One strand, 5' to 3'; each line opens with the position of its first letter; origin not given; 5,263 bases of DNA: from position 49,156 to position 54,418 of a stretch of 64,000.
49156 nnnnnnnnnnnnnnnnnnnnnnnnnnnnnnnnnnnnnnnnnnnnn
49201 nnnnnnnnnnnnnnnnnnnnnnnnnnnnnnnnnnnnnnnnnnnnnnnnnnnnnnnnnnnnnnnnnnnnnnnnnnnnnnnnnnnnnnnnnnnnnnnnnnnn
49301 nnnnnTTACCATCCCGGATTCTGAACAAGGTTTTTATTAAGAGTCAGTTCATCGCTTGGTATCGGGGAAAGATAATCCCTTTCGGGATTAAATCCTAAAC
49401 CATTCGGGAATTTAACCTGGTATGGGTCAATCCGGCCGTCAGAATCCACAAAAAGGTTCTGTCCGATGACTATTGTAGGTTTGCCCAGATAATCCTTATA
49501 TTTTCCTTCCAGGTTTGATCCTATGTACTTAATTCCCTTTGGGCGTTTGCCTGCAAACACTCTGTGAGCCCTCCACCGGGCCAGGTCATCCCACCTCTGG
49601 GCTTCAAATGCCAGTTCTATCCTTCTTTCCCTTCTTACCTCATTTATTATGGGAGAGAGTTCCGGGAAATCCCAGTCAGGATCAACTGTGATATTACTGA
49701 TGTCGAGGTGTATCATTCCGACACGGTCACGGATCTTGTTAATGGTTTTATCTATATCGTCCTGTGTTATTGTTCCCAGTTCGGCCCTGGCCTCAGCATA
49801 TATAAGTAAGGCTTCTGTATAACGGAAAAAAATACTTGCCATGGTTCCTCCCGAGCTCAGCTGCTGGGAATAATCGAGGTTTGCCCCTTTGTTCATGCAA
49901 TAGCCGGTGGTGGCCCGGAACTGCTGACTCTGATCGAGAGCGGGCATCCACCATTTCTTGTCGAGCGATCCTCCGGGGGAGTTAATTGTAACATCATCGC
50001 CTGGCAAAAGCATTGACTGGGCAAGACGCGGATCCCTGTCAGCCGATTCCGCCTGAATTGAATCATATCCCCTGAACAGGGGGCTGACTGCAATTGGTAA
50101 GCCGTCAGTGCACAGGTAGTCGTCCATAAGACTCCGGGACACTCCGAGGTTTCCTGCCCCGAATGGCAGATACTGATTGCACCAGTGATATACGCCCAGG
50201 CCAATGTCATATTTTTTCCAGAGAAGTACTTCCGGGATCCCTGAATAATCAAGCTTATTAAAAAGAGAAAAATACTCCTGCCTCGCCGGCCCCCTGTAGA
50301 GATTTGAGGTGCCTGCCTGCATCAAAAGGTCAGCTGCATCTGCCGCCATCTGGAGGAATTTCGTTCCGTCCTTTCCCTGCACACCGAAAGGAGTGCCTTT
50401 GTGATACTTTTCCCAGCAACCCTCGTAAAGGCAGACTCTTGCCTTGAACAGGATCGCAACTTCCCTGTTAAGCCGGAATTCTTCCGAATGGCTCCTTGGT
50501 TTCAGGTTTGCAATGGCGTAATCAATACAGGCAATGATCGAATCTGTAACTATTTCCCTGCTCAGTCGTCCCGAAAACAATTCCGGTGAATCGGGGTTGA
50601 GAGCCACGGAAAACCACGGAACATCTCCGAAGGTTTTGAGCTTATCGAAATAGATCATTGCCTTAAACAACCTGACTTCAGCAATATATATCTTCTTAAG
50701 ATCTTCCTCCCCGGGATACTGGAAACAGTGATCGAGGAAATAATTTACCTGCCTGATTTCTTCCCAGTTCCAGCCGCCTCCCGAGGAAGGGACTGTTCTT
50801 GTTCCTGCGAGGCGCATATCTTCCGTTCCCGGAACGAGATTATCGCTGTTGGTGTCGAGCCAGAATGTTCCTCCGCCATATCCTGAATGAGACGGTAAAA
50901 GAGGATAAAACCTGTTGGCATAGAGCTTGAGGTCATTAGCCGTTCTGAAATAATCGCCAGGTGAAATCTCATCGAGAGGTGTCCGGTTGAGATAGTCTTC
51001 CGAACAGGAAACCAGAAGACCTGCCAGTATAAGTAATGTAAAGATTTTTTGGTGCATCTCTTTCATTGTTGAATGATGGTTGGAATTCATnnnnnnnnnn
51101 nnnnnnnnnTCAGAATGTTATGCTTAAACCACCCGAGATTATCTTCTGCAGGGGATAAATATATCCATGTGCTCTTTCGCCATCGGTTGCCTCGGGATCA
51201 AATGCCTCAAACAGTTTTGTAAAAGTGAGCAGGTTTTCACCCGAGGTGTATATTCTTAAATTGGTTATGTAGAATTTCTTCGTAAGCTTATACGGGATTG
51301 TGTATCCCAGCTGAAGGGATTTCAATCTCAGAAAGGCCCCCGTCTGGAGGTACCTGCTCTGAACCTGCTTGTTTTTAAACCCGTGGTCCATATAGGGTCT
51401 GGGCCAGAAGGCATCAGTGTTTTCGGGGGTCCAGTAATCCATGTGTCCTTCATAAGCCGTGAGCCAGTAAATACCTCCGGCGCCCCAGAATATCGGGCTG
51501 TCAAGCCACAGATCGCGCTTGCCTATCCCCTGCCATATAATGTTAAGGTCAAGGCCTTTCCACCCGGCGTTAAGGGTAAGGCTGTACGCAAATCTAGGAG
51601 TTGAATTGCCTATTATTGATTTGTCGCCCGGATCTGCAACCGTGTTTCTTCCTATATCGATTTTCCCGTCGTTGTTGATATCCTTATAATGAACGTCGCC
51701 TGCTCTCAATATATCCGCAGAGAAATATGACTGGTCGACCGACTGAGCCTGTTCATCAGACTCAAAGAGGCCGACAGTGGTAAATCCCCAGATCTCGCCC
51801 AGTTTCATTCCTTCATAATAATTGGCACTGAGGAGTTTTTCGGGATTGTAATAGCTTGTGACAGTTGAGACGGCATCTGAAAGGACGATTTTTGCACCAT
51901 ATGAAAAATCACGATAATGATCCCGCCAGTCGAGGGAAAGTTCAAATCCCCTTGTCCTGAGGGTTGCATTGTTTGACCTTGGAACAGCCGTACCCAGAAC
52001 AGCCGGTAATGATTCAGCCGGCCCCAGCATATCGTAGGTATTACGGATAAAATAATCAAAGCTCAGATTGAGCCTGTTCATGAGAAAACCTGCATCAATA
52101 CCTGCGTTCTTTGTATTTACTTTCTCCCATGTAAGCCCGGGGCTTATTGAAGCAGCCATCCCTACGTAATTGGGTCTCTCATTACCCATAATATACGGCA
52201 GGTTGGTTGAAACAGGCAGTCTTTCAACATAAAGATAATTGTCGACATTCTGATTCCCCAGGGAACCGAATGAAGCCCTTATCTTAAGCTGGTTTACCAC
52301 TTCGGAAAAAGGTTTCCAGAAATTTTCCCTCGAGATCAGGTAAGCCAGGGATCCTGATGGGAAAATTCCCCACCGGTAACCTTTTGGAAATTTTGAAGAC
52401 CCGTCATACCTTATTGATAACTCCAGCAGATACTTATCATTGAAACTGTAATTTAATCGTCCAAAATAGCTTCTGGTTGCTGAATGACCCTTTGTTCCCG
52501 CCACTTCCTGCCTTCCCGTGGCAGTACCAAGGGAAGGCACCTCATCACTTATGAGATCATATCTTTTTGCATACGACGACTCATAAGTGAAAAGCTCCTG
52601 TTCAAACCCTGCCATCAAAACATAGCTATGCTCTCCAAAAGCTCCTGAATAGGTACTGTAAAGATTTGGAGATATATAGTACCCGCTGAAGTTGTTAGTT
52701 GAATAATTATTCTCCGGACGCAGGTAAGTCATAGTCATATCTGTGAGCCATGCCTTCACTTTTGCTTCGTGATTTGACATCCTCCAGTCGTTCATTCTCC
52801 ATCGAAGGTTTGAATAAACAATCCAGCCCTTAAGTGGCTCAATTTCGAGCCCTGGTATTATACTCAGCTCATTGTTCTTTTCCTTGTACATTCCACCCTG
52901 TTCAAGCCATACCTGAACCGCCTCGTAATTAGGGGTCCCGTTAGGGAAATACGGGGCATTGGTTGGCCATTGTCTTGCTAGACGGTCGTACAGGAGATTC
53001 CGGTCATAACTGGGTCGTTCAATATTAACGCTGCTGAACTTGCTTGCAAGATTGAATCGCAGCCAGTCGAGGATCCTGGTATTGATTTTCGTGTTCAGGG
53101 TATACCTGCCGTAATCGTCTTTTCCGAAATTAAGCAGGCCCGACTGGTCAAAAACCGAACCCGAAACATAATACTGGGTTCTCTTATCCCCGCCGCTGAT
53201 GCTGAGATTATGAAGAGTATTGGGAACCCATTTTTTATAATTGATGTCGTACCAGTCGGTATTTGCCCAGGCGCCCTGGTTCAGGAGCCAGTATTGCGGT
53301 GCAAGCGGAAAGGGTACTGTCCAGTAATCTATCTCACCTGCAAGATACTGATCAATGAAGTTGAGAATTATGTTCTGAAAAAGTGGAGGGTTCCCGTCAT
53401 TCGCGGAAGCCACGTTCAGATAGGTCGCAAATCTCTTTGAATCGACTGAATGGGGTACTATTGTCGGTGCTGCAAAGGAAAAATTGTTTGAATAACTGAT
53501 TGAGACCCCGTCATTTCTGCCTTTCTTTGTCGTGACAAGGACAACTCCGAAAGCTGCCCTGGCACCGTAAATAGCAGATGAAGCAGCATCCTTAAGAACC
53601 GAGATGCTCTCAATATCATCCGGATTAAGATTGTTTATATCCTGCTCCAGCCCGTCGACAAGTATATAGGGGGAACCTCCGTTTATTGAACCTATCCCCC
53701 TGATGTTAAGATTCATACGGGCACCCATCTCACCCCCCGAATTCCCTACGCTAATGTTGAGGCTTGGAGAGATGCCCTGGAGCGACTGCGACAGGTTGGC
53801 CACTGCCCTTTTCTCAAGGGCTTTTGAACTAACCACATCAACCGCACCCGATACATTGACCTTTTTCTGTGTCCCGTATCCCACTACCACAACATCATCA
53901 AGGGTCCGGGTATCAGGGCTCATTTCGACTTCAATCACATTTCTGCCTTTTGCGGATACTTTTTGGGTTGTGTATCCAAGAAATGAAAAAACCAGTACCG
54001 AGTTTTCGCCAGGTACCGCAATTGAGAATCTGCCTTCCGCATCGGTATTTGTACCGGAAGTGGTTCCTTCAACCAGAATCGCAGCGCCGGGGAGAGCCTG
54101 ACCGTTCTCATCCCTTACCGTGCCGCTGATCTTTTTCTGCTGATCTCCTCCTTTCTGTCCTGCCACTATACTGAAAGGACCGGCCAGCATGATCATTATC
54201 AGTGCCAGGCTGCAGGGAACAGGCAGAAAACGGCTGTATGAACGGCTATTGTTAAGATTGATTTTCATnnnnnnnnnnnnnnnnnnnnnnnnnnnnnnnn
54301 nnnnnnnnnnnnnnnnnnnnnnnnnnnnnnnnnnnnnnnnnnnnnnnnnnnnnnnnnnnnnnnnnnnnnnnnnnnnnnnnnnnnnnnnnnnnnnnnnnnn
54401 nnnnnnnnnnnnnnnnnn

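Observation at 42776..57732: Atypical PUL: two GH172/DUF2961 enzymes combined with a penicillin-acylase-family Ntn hydrolase, a CocE/NonD hydrolase, a PKD lipoprotein and an unknown lipoprotein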

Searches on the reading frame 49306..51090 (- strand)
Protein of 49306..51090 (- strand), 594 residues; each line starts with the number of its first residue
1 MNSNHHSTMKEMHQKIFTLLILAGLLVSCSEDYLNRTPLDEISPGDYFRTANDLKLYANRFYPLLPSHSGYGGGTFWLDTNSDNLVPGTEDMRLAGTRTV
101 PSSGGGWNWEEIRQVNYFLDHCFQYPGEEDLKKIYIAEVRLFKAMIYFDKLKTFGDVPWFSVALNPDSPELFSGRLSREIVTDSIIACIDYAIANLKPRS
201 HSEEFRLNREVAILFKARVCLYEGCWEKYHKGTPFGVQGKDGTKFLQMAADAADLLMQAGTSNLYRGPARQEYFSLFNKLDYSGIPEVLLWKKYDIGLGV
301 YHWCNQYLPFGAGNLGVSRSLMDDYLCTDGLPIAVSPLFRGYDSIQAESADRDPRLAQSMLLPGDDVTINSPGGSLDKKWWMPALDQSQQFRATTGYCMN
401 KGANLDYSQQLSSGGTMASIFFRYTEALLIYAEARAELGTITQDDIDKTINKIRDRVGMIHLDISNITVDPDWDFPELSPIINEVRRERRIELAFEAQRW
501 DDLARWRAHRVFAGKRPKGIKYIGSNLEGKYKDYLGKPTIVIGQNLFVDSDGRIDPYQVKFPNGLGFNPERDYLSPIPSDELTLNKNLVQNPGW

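Call 3: search_protein_families(library=pfam, proteins=[window:49306-51090:-], max_evalue=0.01)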
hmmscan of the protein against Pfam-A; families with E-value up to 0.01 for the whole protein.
window:49306-51090:- (594 aa): 2 families
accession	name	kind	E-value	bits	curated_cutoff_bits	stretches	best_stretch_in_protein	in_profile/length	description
PF07980.17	SusD_RagB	-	6.3e-48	164.4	23.1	1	311-594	39-297/297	SusD family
PF14322.12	SusD-like_3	-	0.00031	21.5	27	1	110-221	83-191/191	Starch-binding associating with outer membrane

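Call 4: search_protein_families(library=ncbifam, proteins=[window:49306-51090:-], max_evalue=0.01)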
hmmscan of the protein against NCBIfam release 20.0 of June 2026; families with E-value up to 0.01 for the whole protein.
window:49306-51090:- (594 aa): 2 families
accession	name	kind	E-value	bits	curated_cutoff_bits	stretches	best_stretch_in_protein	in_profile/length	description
NF033071.0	SusD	exception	5.4e-10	38.1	725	1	111-223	125-234/558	starch-binding outer membrane lipoprotein SusD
NF033072.0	NanU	exception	0.0058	15.8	425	0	421-504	391-482/521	SusD family outer membrane lipoprotein NanU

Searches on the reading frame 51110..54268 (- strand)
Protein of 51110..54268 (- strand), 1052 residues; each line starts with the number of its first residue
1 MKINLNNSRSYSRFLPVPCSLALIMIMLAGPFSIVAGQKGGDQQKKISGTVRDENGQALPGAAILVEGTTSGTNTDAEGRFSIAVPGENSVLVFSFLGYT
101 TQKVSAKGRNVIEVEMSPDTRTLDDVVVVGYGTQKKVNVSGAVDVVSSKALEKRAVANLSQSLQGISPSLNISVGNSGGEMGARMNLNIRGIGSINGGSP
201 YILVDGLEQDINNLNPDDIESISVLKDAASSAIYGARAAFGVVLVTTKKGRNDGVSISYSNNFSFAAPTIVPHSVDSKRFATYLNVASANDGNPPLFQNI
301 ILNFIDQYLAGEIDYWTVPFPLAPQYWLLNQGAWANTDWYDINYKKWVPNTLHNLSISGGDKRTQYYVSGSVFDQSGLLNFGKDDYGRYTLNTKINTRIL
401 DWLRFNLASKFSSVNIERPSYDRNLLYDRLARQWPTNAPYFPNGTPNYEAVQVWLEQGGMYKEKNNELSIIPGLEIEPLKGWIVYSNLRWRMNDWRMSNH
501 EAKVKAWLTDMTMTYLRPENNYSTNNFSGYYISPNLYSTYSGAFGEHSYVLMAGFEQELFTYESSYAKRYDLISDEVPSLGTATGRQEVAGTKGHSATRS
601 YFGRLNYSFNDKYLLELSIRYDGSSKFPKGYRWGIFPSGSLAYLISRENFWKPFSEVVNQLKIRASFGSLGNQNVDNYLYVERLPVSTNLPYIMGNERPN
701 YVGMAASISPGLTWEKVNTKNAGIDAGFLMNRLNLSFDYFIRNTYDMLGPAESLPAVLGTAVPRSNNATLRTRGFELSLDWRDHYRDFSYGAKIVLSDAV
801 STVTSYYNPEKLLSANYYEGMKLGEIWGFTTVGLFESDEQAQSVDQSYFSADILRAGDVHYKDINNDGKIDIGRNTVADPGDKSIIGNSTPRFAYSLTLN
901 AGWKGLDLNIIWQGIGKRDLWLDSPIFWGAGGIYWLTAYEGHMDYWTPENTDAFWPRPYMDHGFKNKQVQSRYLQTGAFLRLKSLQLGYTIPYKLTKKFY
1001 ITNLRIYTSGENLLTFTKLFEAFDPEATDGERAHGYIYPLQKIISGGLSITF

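Call 3: search_protein_families(library=pfam, proteins=[window:51110-54268:-], max_evalue=0.01)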
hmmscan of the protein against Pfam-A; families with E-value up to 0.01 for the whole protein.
window:51110-54268:- (1052 aa): 6 families
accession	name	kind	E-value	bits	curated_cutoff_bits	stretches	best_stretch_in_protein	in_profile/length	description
PF13715.12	CarbopepD_reg_2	-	6.8e-20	71.3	32.2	1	47-128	1-88/88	CarboxypepD_reg-like domain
PF07715.20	Plug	-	1.2e-19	71.3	23.9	1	136-242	2-107/107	TonB-dependent Receptor Plug Domain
PF00593.30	TonB_dep_Rec_b-barrel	-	3.1e-16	60.7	27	1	421-1007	15-430/436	TonB dependent receptor-like, beta-barrel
PF13620.12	CarboxypepD_reg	-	3.1e-13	50.3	32.3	1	47-105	2-65/82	Carboxypeptidase regulatory-like domain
PF15976.11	CooC_C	-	0.003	18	29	1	47-94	19-64/93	CS1-pili formation C-terminal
PF02369.22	Big_1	-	0.0076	16.8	34.9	0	41-86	15-67/93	Bacterial Ig-like domain (group 1)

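Call 4: search_protein_families(library=ncbifam, proteins=[window:51110-54268:-], max_evalue=0.01)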
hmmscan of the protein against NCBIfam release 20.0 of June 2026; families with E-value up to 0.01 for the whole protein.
window:51110-54268:- (1052 aa): 6 families
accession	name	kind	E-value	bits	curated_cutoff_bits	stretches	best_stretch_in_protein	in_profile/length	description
TIGR04056.1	OMP_RagA_SusC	subfamily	2.7e-260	866.8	368.25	1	45-1052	1-981/981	SusC/RagA family TonB-linked outer membrane protein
TIGR04057.1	SusC_RagA_signa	signature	6e-17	61.2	46.2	1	218-248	1-31/31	SusC/RagA subfamily TonB-dependent outer membrane receptor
NF052649.1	TonRcptRhtA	equivalog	5.5e-06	24.8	1100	1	113-252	31-169/744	TonB-dependent siderophore receptor RhtA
NF010048.1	PRK13524.1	subfamily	6.6e-06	24.9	493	1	112-253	29-181/744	FepA family TonB-dependent siderophore receptor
TIGR01779.1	TonB-B12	equivalog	0.0003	19.5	599.7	1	121-253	26-159/614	TonB-dependent vitamin B12 receptor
NF010051.0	PRK13528.1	subfamily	0.0035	15.6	583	0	121-254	31-178/727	FepA family TonB-dependent siderophore receptor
